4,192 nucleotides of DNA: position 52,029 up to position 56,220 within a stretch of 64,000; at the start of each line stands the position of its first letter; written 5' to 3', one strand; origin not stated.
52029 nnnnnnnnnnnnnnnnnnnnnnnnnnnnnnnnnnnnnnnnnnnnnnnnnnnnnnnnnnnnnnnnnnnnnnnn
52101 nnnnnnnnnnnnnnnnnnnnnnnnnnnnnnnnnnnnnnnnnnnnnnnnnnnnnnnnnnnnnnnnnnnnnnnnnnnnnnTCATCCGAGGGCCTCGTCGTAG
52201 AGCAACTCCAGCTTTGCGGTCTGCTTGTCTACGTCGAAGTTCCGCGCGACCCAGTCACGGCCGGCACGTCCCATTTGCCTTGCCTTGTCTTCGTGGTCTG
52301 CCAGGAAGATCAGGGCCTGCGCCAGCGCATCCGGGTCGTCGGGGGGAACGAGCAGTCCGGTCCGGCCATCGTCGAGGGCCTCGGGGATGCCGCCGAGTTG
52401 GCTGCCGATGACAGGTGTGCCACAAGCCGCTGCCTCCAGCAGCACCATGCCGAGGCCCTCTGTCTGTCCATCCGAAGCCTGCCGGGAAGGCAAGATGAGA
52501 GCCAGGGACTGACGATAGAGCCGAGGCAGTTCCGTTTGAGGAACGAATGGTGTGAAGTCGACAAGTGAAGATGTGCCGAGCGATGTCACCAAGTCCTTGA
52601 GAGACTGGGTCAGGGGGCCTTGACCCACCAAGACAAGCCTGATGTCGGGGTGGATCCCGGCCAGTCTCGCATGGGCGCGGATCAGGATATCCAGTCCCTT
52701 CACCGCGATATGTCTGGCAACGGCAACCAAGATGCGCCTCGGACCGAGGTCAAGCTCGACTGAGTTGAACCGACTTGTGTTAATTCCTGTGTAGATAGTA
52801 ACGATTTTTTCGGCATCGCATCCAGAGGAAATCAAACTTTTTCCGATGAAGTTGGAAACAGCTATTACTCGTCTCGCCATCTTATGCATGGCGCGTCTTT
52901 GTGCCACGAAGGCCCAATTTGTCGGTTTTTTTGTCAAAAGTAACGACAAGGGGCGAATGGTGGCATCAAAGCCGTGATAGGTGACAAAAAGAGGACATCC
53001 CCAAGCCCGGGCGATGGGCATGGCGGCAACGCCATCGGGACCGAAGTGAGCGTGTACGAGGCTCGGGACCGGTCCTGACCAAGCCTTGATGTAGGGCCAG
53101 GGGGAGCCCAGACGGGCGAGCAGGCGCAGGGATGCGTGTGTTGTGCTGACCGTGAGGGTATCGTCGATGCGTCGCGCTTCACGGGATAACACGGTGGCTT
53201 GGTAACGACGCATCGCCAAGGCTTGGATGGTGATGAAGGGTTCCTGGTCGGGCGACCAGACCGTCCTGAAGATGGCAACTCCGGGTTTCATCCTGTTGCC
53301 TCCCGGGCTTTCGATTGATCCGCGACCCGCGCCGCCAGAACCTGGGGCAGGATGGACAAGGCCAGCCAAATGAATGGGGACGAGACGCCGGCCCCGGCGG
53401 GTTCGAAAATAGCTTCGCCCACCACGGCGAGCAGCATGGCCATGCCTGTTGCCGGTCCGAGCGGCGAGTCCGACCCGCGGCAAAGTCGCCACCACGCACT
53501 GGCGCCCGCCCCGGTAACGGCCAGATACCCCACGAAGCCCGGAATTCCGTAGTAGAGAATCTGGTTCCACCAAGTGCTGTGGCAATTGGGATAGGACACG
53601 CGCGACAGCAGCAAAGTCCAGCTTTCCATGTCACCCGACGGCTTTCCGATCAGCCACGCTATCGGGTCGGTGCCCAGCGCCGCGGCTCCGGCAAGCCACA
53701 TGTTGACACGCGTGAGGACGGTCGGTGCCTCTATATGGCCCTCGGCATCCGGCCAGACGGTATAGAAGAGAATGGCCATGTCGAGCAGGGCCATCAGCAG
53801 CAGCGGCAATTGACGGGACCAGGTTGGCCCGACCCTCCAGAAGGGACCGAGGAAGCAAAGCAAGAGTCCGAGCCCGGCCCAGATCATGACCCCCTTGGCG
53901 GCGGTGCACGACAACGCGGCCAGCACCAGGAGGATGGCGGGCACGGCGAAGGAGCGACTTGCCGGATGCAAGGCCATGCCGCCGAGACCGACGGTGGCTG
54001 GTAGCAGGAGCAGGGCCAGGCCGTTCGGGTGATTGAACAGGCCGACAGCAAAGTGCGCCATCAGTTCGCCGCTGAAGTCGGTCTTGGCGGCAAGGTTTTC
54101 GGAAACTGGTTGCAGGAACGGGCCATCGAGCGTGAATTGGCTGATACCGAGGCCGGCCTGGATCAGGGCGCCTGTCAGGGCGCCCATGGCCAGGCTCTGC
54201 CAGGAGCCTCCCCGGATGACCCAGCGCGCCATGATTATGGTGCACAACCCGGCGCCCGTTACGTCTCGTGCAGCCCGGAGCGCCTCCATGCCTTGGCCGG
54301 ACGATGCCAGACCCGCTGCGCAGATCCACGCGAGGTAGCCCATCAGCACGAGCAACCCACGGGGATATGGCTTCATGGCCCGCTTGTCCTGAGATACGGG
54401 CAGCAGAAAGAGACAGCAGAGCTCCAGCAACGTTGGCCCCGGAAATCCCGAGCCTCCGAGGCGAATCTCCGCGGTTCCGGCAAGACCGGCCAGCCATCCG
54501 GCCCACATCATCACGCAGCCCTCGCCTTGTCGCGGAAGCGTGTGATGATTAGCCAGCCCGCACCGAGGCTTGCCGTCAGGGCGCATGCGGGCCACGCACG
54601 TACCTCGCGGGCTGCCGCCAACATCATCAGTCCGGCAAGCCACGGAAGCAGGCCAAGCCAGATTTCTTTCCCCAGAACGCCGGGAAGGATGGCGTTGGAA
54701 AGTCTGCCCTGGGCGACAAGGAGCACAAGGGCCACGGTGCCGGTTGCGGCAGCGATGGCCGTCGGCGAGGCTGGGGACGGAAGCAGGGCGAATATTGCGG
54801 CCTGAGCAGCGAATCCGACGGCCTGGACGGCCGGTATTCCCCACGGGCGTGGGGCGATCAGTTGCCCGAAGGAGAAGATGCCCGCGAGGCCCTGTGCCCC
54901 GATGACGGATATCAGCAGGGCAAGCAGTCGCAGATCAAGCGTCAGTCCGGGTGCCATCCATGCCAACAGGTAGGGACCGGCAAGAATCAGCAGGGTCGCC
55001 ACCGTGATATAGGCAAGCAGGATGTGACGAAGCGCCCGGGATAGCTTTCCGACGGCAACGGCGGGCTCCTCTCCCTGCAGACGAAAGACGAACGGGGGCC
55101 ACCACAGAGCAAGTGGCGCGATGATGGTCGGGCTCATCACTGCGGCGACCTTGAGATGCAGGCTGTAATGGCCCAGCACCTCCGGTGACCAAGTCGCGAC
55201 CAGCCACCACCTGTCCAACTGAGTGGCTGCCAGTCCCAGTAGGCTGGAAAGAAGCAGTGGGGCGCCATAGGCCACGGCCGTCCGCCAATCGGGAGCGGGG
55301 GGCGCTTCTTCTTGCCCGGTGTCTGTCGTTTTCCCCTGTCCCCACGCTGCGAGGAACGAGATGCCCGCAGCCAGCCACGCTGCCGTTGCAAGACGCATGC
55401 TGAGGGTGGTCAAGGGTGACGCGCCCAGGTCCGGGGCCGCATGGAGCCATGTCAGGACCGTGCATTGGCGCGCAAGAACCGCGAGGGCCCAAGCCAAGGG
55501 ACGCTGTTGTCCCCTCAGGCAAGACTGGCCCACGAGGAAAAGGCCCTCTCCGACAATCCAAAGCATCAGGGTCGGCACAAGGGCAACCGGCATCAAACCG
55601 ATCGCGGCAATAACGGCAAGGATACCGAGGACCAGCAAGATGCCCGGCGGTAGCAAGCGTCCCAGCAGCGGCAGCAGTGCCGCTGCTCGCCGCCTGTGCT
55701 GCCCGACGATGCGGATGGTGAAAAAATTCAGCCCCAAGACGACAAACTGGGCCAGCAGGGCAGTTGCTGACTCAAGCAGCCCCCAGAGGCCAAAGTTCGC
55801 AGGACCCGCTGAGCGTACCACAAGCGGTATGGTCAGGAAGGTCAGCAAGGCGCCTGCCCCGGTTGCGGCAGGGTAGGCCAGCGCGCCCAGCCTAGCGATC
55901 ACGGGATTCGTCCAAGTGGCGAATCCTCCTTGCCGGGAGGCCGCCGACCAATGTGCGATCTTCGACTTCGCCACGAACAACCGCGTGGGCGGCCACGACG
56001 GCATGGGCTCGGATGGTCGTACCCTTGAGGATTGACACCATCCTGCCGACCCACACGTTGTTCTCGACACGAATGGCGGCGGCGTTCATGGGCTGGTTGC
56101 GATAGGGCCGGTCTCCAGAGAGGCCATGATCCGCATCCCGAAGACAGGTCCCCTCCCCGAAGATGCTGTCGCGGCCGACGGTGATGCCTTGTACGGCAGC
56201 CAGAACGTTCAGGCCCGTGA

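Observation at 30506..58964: Polysaccharide (Wzx/Wzy-dependent) locus interleaved with essential housekeeping genes and carrying low-GC mosaic tracts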

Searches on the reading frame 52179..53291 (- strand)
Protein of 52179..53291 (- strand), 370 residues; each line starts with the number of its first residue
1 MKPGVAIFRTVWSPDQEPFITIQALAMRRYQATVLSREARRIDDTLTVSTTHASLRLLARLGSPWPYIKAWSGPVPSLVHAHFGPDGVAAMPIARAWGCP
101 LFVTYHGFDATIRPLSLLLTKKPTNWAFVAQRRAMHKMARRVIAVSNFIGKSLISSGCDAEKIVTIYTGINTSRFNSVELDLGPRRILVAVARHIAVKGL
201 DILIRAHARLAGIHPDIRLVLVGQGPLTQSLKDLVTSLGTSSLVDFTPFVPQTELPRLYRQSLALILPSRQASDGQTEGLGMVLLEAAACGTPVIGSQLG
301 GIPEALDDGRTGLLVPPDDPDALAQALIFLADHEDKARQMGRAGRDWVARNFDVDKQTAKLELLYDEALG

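Call 13: find_encoding_contigs(protein=window:52179-53291:-, flank=10000, max_places=10)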
Protein window:52179-53291:- (370 aa): 7 contigs read that carry it; 4 places shown.
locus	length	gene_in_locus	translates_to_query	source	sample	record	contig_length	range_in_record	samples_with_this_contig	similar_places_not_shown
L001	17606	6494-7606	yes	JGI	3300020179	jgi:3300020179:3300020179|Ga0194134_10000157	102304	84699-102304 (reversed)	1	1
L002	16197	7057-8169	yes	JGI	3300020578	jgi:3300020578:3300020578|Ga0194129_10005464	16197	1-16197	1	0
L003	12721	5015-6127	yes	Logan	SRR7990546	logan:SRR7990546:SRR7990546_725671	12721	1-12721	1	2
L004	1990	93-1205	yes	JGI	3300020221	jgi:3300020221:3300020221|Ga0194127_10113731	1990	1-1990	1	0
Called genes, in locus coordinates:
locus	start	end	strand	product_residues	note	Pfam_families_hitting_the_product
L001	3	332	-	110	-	?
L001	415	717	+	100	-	-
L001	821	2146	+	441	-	PF03446:NAD_binding_2 (faint), PF03721:UDPG_MGDP_dh_N, PF00984:UDPG_MGDP_dh, PF03720:UDPG_MGDP_dh_C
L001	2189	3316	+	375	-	PF13807:GNVR (weak)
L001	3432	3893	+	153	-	PF00132:Hexapep (weak)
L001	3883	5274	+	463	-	PF01943:Polysacc_synt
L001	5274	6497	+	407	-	-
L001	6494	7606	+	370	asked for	PF13439:Glyco_transf_4, PF13579:Glyco_trans_4_4, PF20706:GT4-conflict, PF00534:Glycos_transf_1, PF13692:Glyco_trans_1_4, PF13524:Glyco_trans_1_2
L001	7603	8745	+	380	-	PF00534:Glycos_transf_1, PF13692:Glyco_trans_1_4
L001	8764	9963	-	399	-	PF11790:Glyco_hydro_cc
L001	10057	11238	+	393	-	PF13439:Glyco_transf_4, PF13579:Glyco_trans_4_4, PF00534:Glycos_transf_1, PF13692:Glyco_trans_1_4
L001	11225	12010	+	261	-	PF03808:Glyco_tran_WecG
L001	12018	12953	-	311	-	PF01370:Epimerase, PF04321:RmlD_sub_bind, PF16363:GDP_Man_Dehyd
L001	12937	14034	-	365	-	PF01370:Epimerase, PF04321:RmlD_sub_bind (weak), PF16363:GDP_Man_Dehyd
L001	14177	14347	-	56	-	-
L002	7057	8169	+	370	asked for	PF13439:Glyco_transf_4, PF13579:Glyco_trans_4_4, PF20706:GT4-conflict, PF00534:Glycos_transf_1, PF13692:Glyco_trans_1_4, PF13524:Glyco_trans_1_2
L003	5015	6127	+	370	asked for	PF13439:Glyco_transf_4, PF13579:Glyco_trans_4_4, PF20706:GT4-conflict, PF00534:Glycos_transf_1, PF13692:Glyco_trans_1_4, PF13524:Glyco_trans_1_2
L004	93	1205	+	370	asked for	PF13439:Glyco_transf_4, PF13579:Glyco_trans_4_4, PF20706:GT4-conflict, PF00534:Glycos_transf_1, PF13692:Glyco_trans_1_4, PF13524:Glyco_trans_1_2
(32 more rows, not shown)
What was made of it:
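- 52179..53291 (-): GT4 glycosyltransferase c (true start ATG at 53291, 370 aa). The exact protein occurs in four assemblies (call 13).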

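Call 39: search_protein_families(library=ncbifam, proteins=[window:52179-53291:-], max_evalue=0.00001)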
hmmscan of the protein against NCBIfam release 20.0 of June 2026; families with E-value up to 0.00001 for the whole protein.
window:52179-53291:- (370 aa): 29 families (the best 25 are shown)
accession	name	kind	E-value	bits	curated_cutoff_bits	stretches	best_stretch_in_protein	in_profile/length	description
TIGR03088.1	stp2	hypoth_equivalog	1.1e-35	123.4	409.05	1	123-369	121-374/374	TIGR03088 family PEP-CTERM/XrtA system glycosyltransferase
TIGR03449.1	mycothiol_MshA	equivalog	3.9e-34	118.2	462.5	1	77-369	104-404/406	D-inositol-3-phosphate glycosyltransferase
TIGR04063.1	stp3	hypoth_equivalog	1.5e-29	103.1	442.05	1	76-368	93-395/397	TIGR04063 family PEP-CTERM/XrtA system glycosyltransferase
TIGR04005.1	wcaL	equivalog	3.9e-29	101.7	537.6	1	80-357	123-395/406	colanic acid biosynthesis glycosyltransferase WcaL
NF041876.1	EPS_EpsE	equivalog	1.5e-28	100.2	400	1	161-360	186-388/389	exopolysaccharide biosynthesis GT4 family glycosyltransferase EpsE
TIGR02149.1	glgA_Coryne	subfamily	1.1e-25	90.6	302.4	1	78-366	86-388/391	glycogen synthase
TIGR03999.1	thiol_BshA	equivalog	3.4e-24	85.5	273.7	1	99-369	114-374/375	N-acetyl-alpha-D-glucosaminyl L-malate synthase BshA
NF047684.1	TeichurnBiosyTuaC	equivalog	6.3e-19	68.2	550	1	76-368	109-389/391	teichuronic acid biosynthesis protein TuaC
NF053787.1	GlcN_PG_synth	equivalog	3.1e-17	62.5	480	1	169-367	172-358/361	N-acetylglucosaminyl phosphatidylglycerol synthase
NF038298.1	EPS_HpsO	equivalog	3.3e-17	62.3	575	1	188-353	204-372/388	hormogonium polysaccharide biosynthesis glycosyltransferase HpsO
TIGR04047.1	MSMEG_0565_glyc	hypoth_equivalog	8.2e-17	61.3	259.85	1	139-350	139-357/373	MSMEG_0565 family glycosyltransferase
NF038229.1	Glyco4_Geo_Pelo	equivalog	9e-17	61.1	400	1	78-369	61-337/338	GPMC system family 4 glycosyltransferase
NF011726.0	PRK15179.1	equivalog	7.5e-16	57.6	733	1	202-365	534-691/694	Vi polysaccharide biosynthesis protein TviE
TIGR04157.1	glyco_rSAM_CFB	subfamily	3.9e-15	55.7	400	1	131-365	162-406/406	TIGR04157 family glycosyltransferase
NF041010.1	glycosy_Agl16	equivalog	1.5e-14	53.7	575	1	131-367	126-350/352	glycosylation protein Agl16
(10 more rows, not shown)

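Call 47: find_homologous_proteins(query=window:52179-53291:-, max_evalue=1e-20)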
Query window:52179-53291:- (370 aa): 1163 proteins with E <= 1e-20 among 8000 candidates; the best 120 are listed.
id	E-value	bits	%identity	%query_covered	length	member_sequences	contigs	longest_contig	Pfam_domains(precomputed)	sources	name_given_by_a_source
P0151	2.4e-226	769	100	94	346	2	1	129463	PF00534.27,PF13579.13,PF13524.13,PF13439.13,PF20706.4,PF13692.13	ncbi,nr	ncbi:MAG: glycosyltransferase [Candidatus Sericytochromatia bacterium]|nr:glycosyltransferase [Candi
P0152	8.7e-210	714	86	100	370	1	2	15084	PF00534.27,PF13579.13,PF13524.13,PF13439.13,PF20706.4,PF13692.13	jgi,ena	jgi:glycosyltransferase involved in cell wall biosynthesis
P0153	4.8e-152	524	66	100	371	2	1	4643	PF00534.27,PF13579.13,PF13524.13,PF13439.13,PF20706.4,PF13692.13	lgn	-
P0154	3.4e-72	262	41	99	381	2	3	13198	PF00534.27,PF13439.13,PF13692.13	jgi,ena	jgi:glycosyltransferase involved in cell wall biosynthesis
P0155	6.6e-72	261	41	99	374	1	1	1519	PF00534.27,PF13579.13,PF13524.13,PF13439.13,PF20706.4,PF13692.13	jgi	jgi:colanic acid/amylovoran biosynthesis glycosyltransferase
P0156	6.9e-71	257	42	99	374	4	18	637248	PF00534.27,PF13579.13,PF13524.13,PF13439.13,PF20706.4,PF13692.13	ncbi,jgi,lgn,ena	ncbi:MAG: glycosyltransferase [Spirochaetia bacterium]|jgi:glycosyltransferase involved in cell wall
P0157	9.0e-71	257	41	98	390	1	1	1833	PF00534.27,PF13579.13,PF13439.13,PF20706.4,PF13692.13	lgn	-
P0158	1.3e-70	256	40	99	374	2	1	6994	PF00534.27,PF13579.13,PF13524.13,PF13439.13,PF20706.4,PF13692.13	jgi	jgi:colanic acid/amylovoran biosynthesis glycosyltransferase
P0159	3.6e-70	255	39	99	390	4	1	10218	PF00534.27,PF13579.13,PF13439.13,PF20706.4,PF13692.13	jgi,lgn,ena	-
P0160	4.2e-70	255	40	99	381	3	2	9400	PF00534.27,PF13579.13,PF13439.13,PF20706.4,PF13692.13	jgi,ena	-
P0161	4.9e-70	255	39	99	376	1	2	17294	PF00534.27,PF13579.13,PF13524.13,PF13439.13,PF20706.4,PF13692.13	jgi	jgi:glycosyltransferase involved in cell wall biosynthesis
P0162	8.8e-70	254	40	99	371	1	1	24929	PF00534.27,PF13579.13,PF13439.13,PF20706.4,PF13692.13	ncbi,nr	ncbi:MAG: glycosyltransferase [Desulfamplus sp.]|nr:glycosyltransferase [Desulfamplus sp.]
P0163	1.1e-69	253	39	99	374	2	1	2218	PF00534.27,PF13579.13,PF13524.13,PF13439.13,PF20706.4,PF13692.13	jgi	jgi:colanic acid/amylovoran biosynthesis glycosyltransferase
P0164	1.9e-69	253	39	99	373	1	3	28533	PF00534.27,PF13579.13,PF13524.13,PF13439.13,PF20706.4,PF13692.13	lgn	-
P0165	2.1e-69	252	39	99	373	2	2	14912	PF00534.27,PF13579.13,PF13524.13,PF13439.13,PF20706.4,PF13692.13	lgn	-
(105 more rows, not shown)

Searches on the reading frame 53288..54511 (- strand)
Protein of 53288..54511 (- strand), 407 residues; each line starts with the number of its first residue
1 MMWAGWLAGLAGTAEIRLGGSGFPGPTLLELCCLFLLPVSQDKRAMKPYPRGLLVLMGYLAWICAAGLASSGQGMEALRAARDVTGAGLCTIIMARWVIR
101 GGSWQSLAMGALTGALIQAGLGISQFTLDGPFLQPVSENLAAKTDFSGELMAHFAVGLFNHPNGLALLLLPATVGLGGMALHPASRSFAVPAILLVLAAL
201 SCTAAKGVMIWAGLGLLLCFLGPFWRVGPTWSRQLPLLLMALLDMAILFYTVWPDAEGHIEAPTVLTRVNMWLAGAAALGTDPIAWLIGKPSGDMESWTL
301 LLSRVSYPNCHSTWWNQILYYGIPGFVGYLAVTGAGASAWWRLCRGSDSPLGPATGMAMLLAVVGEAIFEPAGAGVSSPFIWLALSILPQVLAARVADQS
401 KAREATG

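Call 39: search_protein_families(library=ncbifam, proteins=[window:53288-54511:-], max_evalue=0.00001)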
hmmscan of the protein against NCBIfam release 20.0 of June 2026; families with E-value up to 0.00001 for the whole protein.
window:53288-54511:- (407 aa): 0 families

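Call 49: search_protein_families(library=pfam, proteins=[window:53288-54511:-], max_evalue=1)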
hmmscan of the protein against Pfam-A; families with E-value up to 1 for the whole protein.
window:53288-54511:- (407 aa): 0 families

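Call 54: search_solved_structures(query=window:53288-54511:-, max_evalue=1)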
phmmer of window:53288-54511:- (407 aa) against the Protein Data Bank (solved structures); distinct sequences matched with E-value up to 1: 0.

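Call 60: search_protein_families(library=pfam, alignment_id=A2, max_evalue=10)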
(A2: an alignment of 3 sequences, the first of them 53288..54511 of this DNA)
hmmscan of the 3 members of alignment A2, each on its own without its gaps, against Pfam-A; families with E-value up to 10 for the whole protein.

A. member 1, window:53288-54511:- (407 aa): 0 families

B. families by the number of members that match (of 3 scanned): 0 families

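Call 61: search_solved_structures(query=A2, max_evalue=10)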
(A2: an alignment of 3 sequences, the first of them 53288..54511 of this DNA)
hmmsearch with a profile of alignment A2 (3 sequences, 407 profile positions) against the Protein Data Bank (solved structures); distinct sequences matched with E-value up to 10: 0.
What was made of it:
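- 53288..54511 (-): Divergent Wzy_C-family polytopic membrane protein (putative polymerase). No direct Pfam or PDB hit (calls 49, 54, 60, 61).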

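Call 68: search_protein_representatives(protein=window:53288-54511:-)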
Query: 407 residues. Proteins with E-value up to 0.001 (for the whole library): 110; up to 1e-10: 76; up to 1e-30: 1. The best 110 are listed.
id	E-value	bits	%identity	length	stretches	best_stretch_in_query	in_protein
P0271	7.2e-242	819.2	91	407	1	1-407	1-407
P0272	1.5e-27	113.1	30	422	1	58-386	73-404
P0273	2.4e-27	112.4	28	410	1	55-391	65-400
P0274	3.1e-27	112.0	31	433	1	61-389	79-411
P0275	3.2e-27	112.0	30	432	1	59-396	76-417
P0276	2.3e-26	109.2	30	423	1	59-387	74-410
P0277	7.2e-26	107.5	30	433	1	15-377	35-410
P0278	2.2e-25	105.9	32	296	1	114-392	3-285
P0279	2.6e-25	105.7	35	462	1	54-388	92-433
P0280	2.0e-23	99.5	30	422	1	21-387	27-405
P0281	2.4e-23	99.2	27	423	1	59-388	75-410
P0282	3.1e-23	98.9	29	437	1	56-388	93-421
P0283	3.1e-23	98.8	28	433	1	47-376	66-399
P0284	4.1e-23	98.4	33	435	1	58-385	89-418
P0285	6.0e-22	94.6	31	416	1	51-391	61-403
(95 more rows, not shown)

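Call 70: search_protein_families(library=pfam, alignment_id=A3, max_evalue=0.01)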
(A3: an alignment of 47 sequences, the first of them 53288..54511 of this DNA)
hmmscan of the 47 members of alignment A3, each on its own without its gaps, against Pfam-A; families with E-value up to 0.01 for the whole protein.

A. member 1, window:53288-54511:- (407 aa): 0 families

B. families by the number of members that match (of 47 scanned): 2 families
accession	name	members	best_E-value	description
PF04932.20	Wzy_C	33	1.5e-11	O-Antigen ligase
PF09913.15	DUF2142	1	0.0015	Predicted membrane protein (DUF2142)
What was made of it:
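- On Wzx/Wzy-dependent polysaccharide pathway: 33 of 46 homologs hit Wzy_C, best E 1.5e-11 (call 70).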

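Call 71: search_solved_structures(query=A3, max_evalue=1)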
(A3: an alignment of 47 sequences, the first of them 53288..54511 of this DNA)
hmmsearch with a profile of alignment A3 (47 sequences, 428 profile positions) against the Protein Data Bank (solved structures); distinct sequences matched with E-value up to 1: 0.
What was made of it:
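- Tried and rejected: Direct Pfam, NCBIfam and PDB searches for the Wzy candidate (calls 39, 49, 54, 60, 61, 71): no hits.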

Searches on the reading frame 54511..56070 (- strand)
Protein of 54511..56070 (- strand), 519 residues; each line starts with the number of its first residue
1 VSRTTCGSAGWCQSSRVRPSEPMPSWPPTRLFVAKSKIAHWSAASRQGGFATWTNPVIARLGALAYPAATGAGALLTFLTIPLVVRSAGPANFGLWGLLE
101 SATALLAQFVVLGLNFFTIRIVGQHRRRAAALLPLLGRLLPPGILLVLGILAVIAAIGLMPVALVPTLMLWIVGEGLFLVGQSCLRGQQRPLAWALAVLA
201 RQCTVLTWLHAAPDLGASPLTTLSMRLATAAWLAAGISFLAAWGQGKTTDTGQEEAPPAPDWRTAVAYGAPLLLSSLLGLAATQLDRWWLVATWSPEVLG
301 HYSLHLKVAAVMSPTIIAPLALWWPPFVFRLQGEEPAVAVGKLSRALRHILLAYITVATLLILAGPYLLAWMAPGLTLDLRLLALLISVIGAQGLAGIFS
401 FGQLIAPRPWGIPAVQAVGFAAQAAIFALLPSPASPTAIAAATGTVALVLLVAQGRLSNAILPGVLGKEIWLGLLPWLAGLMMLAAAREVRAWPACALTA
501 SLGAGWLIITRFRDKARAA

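Call 7: search_protein_families(library=pfam, proteins=[window:54511-56070:-])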
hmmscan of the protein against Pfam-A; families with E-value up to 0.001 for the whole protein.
window:54511-56070:- (519 aa): 1 family
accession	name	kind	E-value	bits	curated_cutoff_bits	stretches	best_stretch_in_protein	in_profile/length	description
PF01943.22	Polysacc_synt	-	8.7e-10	38.9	28.2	1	66-321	8-263/274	Polysaccharide biosynthesis protein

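Call 39: search_protein_families(library=ncbifam, proteins=[window:54511-55902:-], max_evalue=0.00001)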
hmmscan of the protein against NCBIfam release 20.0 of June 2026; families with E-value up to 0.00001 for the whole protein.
window:54511-55902:- (463 aa): 0 families

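Call 49: search_protein_families(library=pfam, proteins=[window:54511-55902:-], max_evalue=1)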
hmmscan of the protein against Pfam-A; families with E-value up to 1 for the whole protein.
window:54511-55902:- (463 aa): 3 families
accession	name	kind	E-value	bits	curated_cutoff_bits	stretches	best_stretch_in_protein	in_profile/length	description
PF01943.22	Polysacc_synt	-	6.5e-10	39.3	28.2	1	10-265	8-263/274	Polysaccharide biosynthesis protein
PF13440.11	Polysacc_synt_3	-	0.0031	17.3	23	1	208-308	176-275/293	Polysaccharide biosynthesis protein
PF21169.3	Fan1_SAP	-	0.037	14.5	27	1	131-162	27-58/64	Fanconi-associated nuclease 1, SAP subdomain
